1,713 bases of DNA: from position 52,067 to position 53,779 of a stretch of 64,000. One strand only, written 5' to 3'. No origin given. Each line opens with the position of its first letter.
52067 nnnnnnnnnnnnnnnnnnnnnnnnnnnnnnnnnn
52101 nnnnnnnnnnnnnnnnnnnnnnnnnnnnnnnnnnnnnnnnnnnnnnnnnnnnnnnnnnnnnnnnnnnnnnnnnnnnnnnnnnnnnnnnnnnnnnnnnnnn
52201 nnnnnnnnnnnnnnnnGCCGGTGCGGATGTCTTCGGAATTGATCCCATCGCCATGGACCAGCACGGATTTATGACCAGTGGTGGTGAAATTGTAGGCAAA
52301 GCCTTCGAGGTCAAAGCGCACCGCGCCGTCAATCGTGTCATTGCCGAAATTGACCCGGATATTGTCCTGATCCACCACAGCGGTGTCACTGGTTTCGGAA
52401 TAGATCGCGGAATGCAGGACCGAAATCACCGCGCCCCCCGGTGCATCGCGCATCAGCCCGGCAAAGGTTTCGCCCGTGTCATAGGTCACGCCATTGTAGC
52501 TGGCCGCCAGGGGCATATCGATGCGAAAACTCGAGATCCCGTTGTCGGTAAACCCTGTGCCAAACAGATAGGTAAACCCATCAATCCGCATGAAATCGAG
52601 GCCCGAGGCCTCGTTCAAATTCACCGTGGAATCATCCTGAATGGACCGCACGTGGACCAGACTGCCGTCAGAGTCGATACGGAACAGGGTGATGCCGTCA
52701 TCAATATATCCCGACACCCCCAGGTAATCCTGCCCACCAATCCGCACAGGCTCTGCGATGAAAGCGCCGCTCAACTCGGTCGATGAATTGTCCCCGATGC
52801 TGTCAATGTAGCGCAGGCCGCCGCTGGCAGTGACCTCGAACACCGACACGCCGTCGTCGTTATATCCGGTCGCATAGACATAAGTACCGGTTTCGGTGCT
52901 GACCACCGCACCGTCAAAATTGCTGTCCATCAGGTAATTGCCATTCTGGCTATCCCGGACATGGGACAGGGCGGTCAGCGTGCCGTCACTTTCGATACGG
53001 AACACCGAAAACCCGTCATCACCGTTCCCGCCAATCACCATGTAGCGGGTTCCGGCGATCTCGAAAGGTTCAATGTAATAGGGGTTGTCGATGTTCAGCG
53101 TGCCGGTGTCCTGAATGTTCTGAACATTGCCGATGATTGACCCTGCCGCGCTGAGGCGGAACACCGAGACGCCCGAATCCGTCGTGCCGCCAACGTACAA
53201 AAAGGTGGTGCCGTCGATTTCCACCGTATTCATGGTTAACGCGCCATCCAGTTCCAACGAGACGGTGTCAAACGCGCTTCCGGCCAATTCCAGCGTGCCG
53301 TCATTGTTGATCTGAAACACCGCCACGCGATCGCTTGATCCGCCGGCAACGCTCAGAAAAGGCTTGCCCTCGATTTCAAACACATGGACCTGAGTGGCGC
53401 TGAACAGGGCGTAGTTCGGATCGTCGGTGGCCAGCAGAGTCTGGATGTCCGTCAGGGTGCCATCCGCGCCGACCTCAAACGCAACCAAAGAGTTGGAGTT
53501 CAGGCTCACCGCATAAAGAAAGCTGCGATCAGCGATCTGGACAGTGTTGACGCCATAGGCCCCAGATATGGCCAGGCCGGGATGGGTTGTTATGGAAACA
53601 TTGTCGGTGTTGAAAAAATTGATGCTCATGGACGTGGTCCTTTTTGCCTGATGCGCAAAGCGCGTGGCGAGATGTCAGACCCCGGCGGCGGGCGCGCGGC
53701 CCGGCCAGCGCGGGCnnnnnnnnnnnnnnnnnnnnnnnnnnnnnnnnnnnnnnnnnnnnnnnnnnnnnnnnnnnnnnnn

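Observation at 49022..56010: Head-to-tail array of three paralogous 7-bladed-propeller / RTX exoprotein genes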

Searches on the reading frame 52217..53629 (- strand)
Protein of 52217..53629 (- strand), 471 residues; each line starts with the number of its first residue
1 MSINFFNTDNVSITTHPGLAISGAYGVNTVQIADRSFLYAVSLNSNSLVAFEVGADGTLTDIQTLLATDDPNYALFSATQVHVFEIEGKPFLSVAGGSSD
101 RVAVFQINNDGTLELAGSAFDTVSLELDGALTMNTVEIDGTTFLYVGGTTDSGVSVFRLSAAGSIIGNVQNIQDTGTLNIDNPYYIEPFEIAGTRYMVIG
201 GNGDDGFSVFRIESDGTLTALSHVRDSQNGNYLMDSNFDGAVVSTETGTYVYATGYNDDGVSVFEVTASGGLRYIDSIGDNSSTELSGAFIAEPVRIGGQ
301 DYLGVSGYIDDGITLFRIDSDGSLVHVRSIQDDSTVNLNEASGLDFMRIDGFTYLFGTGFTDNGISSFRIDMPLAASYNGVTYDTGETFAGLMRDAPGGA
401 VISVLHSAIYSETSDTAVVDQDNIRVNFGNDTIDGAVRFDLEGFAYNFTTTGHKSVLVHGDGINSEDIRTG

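Call 7: search_solved_structures(query=window:52217-53629:-, max_evalue=10, show_alignments=2)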
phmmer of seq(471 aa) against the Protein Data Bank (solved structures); distinct sequences matched with E-value up to 10: 3.
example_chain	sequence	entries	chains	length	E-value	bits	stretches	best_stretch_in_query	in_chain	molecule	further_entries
3hfq_A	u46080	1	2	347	0.03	16.5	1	33-68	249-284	uncharacterized protein lp_2219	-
5m21_A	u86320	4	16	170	0.58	12.2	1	65-167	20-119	Hydroquinone dioxygenase small subunit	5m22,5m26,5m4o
6nau_A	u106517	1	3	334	1.6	10.8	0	172-274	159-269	6-phosphogluconolactonase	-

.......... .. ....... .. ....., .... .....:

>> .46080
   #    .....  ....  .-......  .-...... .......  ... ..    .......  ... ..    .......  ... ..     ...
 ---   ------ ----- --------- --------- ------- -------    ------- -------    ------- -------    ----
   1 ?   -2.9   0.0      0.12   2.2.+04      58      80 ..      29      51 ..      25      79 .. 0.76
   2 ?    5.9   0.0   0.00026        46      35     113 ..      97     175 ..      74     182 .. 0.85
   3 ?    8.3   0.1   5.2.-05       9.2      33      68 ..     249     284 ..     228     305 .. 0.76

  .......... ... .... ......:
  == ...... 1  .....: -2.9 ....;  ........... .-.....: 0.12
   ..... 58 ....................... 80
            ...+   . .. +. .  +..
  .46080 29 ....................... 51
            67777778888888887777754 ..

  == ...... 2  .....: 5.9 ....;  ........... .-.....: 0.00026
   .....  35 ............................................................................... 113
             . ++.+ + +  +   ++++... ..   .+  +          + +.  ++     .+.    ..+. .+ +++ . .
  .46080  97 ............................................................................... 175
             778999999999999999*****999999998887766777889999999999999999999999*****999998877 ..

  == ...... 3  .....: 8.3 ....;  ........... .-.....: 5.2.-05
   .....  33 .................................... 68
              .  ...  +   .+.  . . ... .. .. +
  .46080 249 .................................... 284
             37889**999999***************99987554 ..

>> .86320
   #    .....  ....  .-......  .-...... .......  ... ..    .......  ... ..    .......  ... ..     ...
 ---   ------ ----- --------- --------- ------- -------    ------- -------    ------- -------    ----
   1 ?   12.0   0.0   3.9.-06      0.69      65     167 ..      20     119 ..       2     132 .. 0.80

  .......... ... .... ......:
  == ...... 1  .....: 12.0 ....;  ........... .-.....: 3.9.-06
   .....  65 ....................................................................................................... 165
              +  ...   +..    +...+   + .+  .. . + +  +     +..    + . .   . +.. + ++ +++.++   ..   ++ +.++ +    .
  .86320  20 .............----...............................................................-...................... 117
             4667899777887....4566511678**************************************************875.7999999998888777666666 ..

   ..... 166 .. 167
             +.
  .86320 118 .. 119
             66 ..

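Call 8: find_homologous_proteins(query=window:52217-53629:-, max_evalue=0.001)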
Query seq(471 aa) (471 aa): 87 proteins with E <= 0.001 among 8000 candidates.
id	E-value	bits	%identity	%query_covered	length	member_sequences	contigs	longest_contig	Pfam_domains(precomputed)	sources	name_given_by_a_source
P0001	0.0e+0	1009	100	100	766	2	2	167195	PF27112.1,PF10282.16,PF00353.26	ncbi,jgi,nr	ncbi:MAG: hypothetical protein N4A53_15235 [Pelagimonas sp.]|jgi:Ca2+-binding RTX toxin-like protein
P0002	1.4e-83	299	38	100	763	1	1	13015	PF27112.1,PF10282.16,PF00353.26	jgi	jgi:Ca2+-binding RTX toxin-like protein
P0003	5.7e-80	288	33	79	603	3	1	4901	PF01839.30,PF27112.1,PF10282.16,PF13517.13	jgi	jgi:6-phosphogluconolactonase (cycloisomerase 2 family)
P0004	2.7e-76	275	36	100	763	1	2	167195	PF27112.1,PF10282.16,PF00353.26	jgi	jgi:Ca2+-binding RTX toxin-like protein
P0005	3.7e-74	268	37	79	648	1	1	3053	PF01839.30,PF27112.1,PF10282.16,PF13517.13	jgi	jgi:6-phosphogluconolactonase (cycloisomerase 2 family)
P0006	9.4e-69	251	34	79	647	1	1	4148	PF01839.30,PF27112.1,PF10282.16,PF13517.13,PF00031.28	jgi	jgi:6-phosphogluconolactonase (cycloisomerase 2 family)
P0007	4.1e-68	248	36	79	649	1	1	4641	PF01839.30,PF27112.1,PF10282.16,PF13517.13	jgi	-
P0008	5.1e-66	242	32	77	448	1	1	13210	PF27112.1,PF10282.16,PF06949.17,PF16225.11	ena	-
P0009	2.5e-58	216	38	64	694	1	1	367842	PF27112.1,PF10282.16,PF00028.24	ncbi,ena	-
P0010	1.7e-57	213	34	78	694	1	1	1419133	PF27112.1,PF10282.16,PF00028.24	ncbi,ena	-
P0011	1.1e-56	211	35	75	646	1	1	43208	PF27112.1,PF10282.16,PF03736.23,PF16225.11,PF00041.28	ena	-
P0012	3.0e-56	209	33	75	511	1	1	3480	PF10282.16,PF00353.26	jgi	jgi:6-phosphogluconolactonase (cycloisomerase 2 family)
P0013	3.7e-55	206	35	78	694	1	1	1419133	PF27112.1,PF10282.16,PF00028.24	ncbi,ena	-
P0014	5.8e-54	202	34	78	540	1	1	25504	PF27112.1,PF10282.16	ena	-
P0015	4.1e-52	196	39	68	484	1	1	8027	PF01839.30,PF27112.1,PF10282.16,PF13517.13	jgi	jgi:6-phosphogluconolactonase (cycloisomerase 2 family)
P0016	3.3e-51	193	37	66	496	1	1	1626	PF27112.1,PF10282.16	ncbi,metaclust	ncbi:beta-propeller fold lactonase family protein, partial [Bauldia litoralis]|metaclust:status=acti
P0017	6.7e-51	192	35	76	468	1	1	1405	PF27112.1,PF10282.16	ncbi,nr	ncbi:lactonase family protein, partial [Puniceicoccaceae bacterium K14]|nr:lactonase family protein 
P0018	1.3e-50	191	35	79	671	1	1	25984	PF01839.30,PF27112.1,PF10282.16,PF13517.13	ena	-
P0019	1.8e-50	190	32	82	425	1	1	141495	PF27112.1,PF10282.16,PF16225.11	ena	-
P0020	5.2e-50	189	33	84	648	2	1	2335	PF01839.30,PF27112.1,PF10282.16,PF13517.13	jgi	jgi:6-phosphogluconolactonase (cycloisomerase 2 family)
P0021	1.8e-49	187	35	79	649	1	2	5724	PF01839.30,PF27112.1,PF10282.16,PF13517.13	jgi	jgi:6-phosphogluconolactonase (cycloisomerase 2 family)/quercetin dioxygenase-like cupin family prot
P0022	2.5e-49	187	36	59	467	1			PF27112.1,PF10282.16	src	-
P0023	1.3e-48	184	34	84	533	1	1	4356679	PF27112.1,PF10282.16,PF00353.26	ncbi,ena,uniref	ncbi:hypothetical protein [Bauldia sp.]|uniref:hypothetical protein n=1 Tax=Bauldia sp. TaxID=257587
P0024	9.6e-46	175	31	77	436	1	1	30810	PF27112.1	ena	-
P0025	1.2e-45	174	36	64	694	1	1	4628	PF27112.1,PF10282.16,PF17803.8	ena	-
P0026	4.4e-45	173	34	79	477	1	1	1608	PF27112.1,PF10282.16,PF00028.24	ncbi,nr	ncbi:MAG: beta-propeller fold lactonase family protein, partial [Hyphomicrobiales bacterium]|nr:beta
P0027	3.4e-43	166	34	78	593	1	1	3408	PF27112.1,PF10282.16,PF00353.26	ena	-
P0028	4.2e-42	163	35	67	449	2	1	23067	PF27112.1,PF10282.16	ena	-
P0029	5.3e-42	162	31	93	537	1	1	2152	PF27112.1,PF10282.16,PF00353.26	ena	-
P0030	6.8e-41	159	34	65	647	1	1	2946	PF27112.1,PF10282.16,PF00353.26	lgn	-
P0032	1.3e-40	158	31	60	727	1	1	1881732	PF27112.1,PF10282.16,PF23342.2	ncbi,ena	-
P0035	5.7e-40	156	31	79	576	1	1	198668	PF27112.1,PF10282.16,PF00353.26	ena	-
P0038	3.1e-37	147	29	81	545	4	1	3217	PF27112.1,PF10282.16,PF00353.26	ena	-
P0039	5.3e-36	143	30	78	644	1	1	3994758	PF10282.16,PF00353.26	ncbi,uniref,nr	ncbi:hypothetical protein [Algicella marina]|uniref:Calcium-binding protein n=1 Tax=Algicella marina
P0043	9.3e-35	139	33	77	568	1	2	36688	PF27112.1,PF13403.12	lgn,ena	-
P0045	2.3e-34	137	28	77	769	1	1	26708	PF11821.14,PF06949.17,PF03736.23,PF02887.22,PF08309.18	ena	-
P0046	3.4e-34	137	32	83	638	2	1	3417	PF01839.30,PF27112.1,PF10282.16,PF13517.13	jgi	jgi:6-phosphogluconolactonase (cycloisomerase 2 family)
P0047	6.4e-33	132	41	42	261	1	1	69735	PF27112.1,PF10282.16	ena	-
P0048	1.6e-32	131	32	78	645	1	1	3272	PF01839.30,PF27112.1,PF10282.16,PF13517.13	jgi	jgi:6-phosphogluconolactonase (cycloisomerase 2 family)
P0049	5.3e-32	129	36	53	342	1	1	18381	PF27112.1,PF03736.23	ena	-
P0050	1.5e-31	128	32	71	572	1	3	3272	PF27112.1,PF13403.12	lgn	-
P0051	3.9e-31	127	28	98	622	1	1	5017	PF27112.1,PF10282.16,PF00353.26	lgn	-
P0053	2.2e-29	121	29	79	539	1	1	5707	PF27112.1,PF10282.16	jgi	jgi:6-phosphogluconolactonase (cycloisomerase 2 family)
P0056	1.4e-26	112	31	62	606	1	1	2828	PF27112.1,PF13403.12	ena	-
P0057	6.0e-26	109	32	75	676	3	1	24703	PF10282.16,PF00353.26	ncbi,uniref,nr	ncbi:hypothetical protein [uncultured Pelagimonas sp.]|uniref:hypothetical protein n=1 Tax=unculture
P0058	3.9e-25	107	32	55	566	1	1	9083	PF27112.1,PF10282.16,PF00353.26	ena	-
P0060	4.6e-25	107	33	62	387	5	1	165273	PF27112.1,PF00353.26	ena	-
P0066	9.8e-22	96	28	73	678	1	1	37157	PF10282.16,PF00353.26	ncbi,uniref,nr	ncbi:beta-propeller fold lactonase family protein [Oceanicella sp. SM1341]|uniref:beta-propeller fol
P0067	4.2e-20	90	28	75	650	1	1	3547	PF27112.1,PF10282.16,PF00353.26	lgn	-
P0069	8.4e-19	86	32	49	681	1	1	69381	PF10282.16,PF03736.23,PF00353.26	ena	-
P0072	1.7e-17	82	28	64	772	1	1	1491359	PF10282.16,PF00353.26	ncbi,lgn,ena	-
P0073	1.9e-17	81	32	52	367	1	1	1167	PF27112.1,PF10282.16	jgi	jgi:6-phosphogluconolactonase (cycloisomerase 2 family)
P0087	1.5e-5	42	24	65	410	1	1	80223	PF27112.1,PF10282.16,PF08450.19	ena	-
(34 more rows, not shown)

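Call 18: find_encoding_contigs(protein=P0002, flank=10000, max_places=4)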
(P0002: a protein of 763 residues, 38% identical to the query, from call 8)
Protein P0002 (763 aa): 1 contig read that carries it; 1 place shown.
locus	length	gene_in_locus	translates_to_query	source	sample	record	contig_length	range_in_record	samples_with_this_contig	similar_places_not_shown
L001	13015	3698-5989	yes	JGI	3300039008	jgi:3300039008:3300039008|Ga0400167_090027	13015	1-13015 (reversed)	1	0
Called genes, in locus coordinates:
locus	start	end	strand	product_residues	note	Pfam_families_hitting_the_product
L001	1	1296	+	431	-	?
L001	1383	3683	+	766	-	PF10282:Lactonase (faint), PF27112:YrzR_Zn_ribbon (faint), PF00353:HemolysinCabind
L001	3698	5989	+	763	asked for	PF10282:Lactonase (faint), PF27112:YrzR_Zn_ribbon (faint), PF00353:HemolysinCabind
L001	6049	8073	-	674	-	PF00724:Oxidored_FMN, PF00890:FAD_binding_2, PF01266:DAO (weak), PF03486:HI0933_like, PF07992:Pyr_redox_2, PF12831:FAD_oxidored, PF13450:NAD_binding_8, PF13738:Pyr_redox_3 (faint)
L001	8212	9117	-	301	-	PF00892:EamA (weak)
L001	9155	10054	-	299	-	PF00487:FA_desaturase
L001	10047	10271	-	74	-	PF09834:DUF2061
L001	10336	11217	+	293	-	PF01381:HTH_3, PF13560:HTH_31 (weak)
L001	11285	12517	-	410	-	PF00248:Aldo_ket_red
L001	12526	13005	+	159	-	PF07690:MFS_1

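Call 19: find_encoding_contigs(protein=P0057, flank=10000, max_places=4)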
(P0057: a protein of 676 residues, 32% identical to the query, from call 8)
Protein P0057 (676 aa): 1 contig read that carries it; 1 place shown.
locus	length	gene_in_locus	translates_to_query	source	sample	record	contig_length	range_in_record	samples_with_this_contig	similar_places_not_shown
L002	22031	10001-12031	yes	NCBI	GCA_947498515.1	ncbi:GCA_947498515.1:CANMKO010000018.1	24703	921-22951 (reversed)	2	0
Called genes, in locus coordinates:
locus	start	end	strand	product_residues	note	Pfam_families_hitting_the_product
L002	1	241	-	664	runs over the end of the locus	PF00353:HemolysinCabind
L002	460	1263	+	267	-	PF00535:Glycos_transf_2, PF13641:Glyco_tranf_2_3 (weak), PF10111:Glyco_tranf_2_2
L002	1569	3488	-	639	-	-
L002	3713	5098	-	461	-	PF02878:PGM_PMM_I, PF02879:PGM_PMM_II, PF00408:PGM_PMM_IV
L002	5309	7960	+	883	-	PF00082:Peptidase_S8, PF01483:P_proprotein, PF00353:HemolysinCabind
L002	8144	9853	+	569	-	PF00353:HemolysinCabind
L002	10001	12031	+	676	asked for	PF10282:Lactonase (faint), PF00353:HemolysinCabind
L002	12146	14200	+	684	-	-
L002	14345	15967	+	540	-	-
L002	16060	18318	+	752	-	-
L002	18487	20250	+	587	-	PF00353:HemolysinCabind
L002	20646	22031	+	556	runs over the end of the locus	PF00353:HemolysinCabind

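Call 23: search_protein_representatives(alignment_id=A2)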
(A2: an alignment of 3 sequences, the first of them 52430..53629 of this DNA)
Query: 3 sequences, 400 profile positions. Proteins with E-value up to 0.001 (for the whole library): 3558; up to 1e-10: 2081; up to 1e-30: 497. The best 150 are listed.
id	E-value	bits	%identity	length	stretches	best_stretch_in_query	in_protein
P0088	7.8e-243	821.8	-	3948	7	119-342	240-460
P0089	1.2e-237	804.7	-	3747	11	67-369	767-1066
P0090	4.0e-199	677.9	-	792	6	68-286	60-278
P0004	1.2e-190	650.0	-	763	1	1-400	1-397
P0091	1.0e-165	567.9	-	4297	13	11-374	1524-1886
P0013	1.8e-158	543.9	-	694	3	65-368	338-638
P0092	3.3e-155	533.2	-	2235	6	4-378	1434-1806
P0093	2.2e-153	527.2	-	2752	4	104-386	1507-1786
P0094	3.7e-151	519.9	-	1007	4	119-365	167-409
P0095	2.7e-147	507.2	-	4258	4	119-369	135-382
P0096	1.9e-146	504.4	-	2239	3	19-376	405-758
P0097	1.2e-145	501.8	-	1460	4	121-333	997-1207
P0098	1.0e-143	495.4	-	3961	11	73-323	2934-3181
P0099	5.2e-143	493.1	-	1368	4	119-370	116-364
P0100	4.5e-137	473.5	-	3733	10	69-316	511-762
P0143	5.2e-83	295.5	-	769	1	1-400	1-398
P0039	1.9e-79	283.8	-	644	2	118-368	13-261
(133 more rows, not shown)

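Call 25: search_protein_families(library=pfam, proteins=[P0088, P0090, P0094, P0099, P0096], max_evalue=0.0001)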
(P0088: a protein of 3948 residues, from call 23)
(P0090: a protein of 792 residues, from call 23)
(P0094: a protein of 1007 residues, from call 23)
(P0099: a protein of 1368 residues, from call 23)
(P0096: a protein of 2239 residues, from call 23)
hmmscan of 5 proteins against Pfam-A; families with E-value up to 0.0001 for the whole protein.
P0088 (3948 aa): 1 family
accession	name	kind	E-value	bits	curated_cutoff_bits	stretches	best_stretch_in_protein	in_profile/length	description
PF19078.6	Big_12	-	9.4e-126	411.6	27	8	952-1049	1-99/102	Bacterial Ig-like domain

P0090 (792 aa): 3 families
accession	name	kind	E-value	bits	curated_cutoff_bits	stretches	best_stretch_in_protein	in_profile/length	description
PF10282.15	Lactonase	-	2e-35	123.1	21.7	2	184-429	48-286/344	Lactonase, 7-bladed beta-propeller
PF24506.1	KNTC1_N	-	1.3e-07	31.7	27.1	0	283-384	191-282/376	KNTC1, N-terminal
PF20249.3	VasX_N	-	8.9e-05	23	27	0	558-601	54-96/156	VasX toxin N-terminal region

P0094 (1007 aa): 2 families
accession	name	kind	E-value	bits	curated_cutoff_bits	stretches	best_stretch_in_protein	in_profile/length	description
PF10282.15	Lactonase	-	2e-20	73.8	21.7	0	27-219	93-286/344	Lactonase, 7-bladed beta-propeller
PF00353.25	HemolysinCabind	-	2.4e-19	69.4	23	4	753-788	1-36/36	RTX calcium-binding nonapeptide repeat (4 copies)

P0099 (1368 aa): 4 families
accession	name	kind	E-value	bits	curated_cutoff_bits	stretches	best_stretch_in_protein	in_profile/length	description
PF00028.23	Cadherin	-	3.2e-30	104.8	28.8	3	380-460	4-90/93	Cadherin domain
PF00353.25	HemolysinCabind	-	5e-20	71.6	23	4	495-529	1-35/36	RTX calcium-binding nonapeptide repeat (4 copies)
PF10282.15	Lactonase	-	2.9e-14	53.5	21.7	0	731-1031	13-288/344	Lactonase, 7-bladed beta-propeller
PF00031.27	Cystatin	-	1e-05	26.1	22.2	0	12-37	28-53/92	Cystatin domain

P0096 (2239 aa): 2 families
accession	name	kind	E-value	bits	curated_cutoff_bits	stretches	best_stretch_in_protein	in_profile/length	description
PF19078.6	Big_12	-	6.6e-80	264.4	27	5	1164-1250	1-93/102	Bacterial Ig-like domain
PF18998.6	Flg_new_2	-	1.6e-07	31.6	23.6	1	1723-1779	13-71/73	Divergent InlB B-repeat domain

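Call 30: find_related_loci(query=A2, collection=genome_contigs, flank=10000)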
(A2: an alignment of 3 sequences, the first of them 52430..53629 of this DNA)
Query A2 (400 aa) in genome_contigs; peptide patterns used: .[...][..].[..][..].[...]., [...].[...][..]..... (x = any residue, [..] = any of these).
99 stretches matched a pattern; 3 encode a relative of the query (tblastn E <= 1e-3); 3 distinct loci.
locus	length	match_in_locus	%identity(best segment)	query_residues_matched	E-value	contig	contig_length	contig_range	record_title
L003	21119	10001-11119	32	1-378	1e-49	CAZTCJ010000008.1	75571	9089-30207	MAG TPA_asm: uncultured Alphaproteobacteria bacterium isolate SRP128890_co1_147 genome assembly, contig: NODE_567_length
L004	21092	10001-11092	35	19-371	1e-35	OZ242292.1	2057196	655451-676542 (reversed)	MAG: Gammaproteobacteria bacterium isolate 13319ae3-e76e-4669-b7a5-ae4f3a40b50a genome assembly, chromosome: 1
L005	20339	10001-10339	33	37-327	6e-5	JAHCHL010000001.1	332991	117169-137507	MAG: Fimbriimonadales bacterium isolate TGS_ARM1 ARM1_1, whole genome shotgun sequence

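Call 31: find_encoding_contigs(protein=P0072, flank=10000, max_places=3)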
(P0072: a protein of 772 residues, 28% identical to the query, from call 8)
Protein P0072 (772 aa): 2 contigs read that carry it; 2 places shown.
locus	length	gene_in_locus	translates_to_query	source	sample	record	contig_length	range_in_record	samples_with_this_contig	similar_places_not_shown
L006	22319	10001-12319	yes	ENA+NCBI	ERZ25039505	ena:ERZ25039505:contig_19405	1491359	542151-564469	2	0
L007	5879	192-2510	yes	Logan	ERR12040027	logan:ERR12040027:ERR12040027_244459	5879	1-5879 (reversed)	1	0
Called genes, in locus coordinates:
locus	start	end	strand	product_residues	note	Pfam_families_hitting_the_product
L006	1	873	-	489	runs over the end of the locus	PF07940:Hepar_II_III_C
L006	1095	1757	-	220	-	PF00834:Ribul_P_3_epim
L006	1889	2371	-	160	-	PF05433:Rick_17kDa_Anti (weak)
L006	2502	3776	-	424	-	PF01029:NusB, PF13649:Methyltransf_25 (faint), PF01189:Methyltr_RsmB-F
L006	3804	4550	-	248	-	PF01435:Peptidase_M48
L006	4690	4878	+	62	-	PF07896:DUF1674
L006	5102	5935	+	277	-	-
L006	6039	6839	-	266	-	PF00106:adh_short, PF08659:KR, PF13561:adh_short_C2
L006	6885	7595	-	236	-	PF03358:FMN_red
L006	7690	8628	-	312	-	PF04199:Cyclase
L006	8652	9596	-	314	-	PF00478:IMPDH, PF03060:NMO, PF05690:ThiG (faint), PF01070:FMN_dh (weak)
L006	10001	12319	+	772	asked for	PF10282:Lactonase (faint), PF00353:HemolysinCabind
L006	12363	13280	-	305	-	PF02899:Phage_int_SAM_1, PF13495:Phage_int_SAM_4 (weak), PF00589:Phage_integrase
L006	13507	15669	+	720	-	PF17764:PriA_3primeBD, PF00270:DEAD, PF04851:ResIII, PF00271:Helicase_C (weak), PF18074:PriA_C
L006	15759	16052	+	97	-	PF01541:GIY-YIG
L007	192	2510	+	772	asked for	PF10282:Lactonase (faint), PF00353:HemolysinCabind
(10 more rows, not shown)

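Call 32: find_encoding_contigs(protein=P0039, flank=10000, max_places=3)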
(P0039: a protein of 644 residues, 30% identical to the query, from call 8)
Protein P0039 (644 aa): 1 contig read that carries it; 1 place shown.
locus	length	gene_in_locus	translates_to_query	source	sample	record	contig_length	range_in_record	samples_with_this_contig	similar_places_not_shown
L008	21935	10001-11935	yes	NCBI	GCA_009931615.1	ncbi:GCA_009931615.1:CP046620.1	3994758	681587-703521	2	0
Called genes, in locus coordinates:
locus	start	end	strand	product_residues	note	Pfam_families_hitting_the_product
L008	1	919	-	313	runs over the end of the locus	PF20434:BD-FAE, PF07859:Abhydrolase_3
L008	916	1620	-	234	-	PF00392:GntR, PF07729:FCD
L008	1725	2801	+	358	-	PF00005:ABC_tran, PF13304:AAA_21 (faint), PF17912:OB_MalK, PF08402:TOBE_2 (weak)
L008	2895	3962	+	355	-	PF01244:Peptidase_M19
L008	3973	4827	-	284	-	PF01183:Glyco_hydro_25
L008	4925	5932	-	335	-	PF00296:Bac_luciferase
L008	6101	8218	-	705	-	PF00672:HAMP (faint), PF18947:HAMP_2, PF00015:MCPsignal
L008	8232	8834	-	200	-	-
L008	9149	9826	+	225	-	PF26363:Phospholipase-like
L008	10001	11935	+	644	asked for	PF10282:Lactonase (faint), PF00353:HemolysinCabind (weak)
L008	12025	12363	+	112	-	PF03960:ArsC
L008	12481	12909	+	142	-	-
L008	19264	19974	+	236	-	PF19798:Sulfotransfer_5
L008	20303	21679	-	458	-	PF00067:p450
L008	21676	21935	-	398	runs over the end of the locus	-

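Call 33: find_encoding_contigs(protein=P0066, flank=10000, max_places=3)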
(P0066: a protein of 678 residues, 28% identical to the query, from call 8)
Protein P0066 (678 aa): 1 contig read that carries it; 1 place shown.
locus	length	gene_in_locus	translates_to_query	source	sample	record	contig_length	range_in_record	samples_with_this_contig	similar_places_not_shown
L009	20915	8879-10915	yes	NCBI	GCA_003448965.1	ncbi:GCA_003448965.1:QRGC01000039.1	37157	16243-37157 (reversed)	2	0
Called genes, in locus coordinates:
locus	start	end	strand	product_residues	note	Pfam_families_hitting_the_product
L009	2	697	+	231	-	?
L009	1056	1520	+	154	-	PF07080:DUF1348, PF12680:SnoaL_2 (weak)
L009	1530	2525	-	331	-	PF00892:EamA, PF03151:TPT (faint), PF00892:EamA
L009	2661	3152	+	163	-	PF13404:HTH_AsnC-type, PF13412:HTH_24, PF01037:AsnC_trans_reg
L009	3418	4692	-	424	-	PF00561:Abhydrolase_1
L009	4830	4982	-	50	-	-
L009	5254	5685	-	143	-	PF02627:CMD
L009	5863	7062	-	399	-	PF07690:MFS_1, PF06779:MFS_4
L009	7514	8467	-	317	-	PF01259:SAICAR_synt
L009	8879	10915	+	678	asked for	PF10282:Lactonase, PF00353:HemolysinCabind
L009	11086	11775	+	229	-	PF13505:OMP_b-brl, PF03922:OmpW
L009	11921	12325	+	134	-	PF00072:Response_reg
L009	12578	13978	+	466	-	PF06751:EutB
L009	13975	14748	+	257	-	PF05985:EutC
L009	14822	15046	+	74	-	-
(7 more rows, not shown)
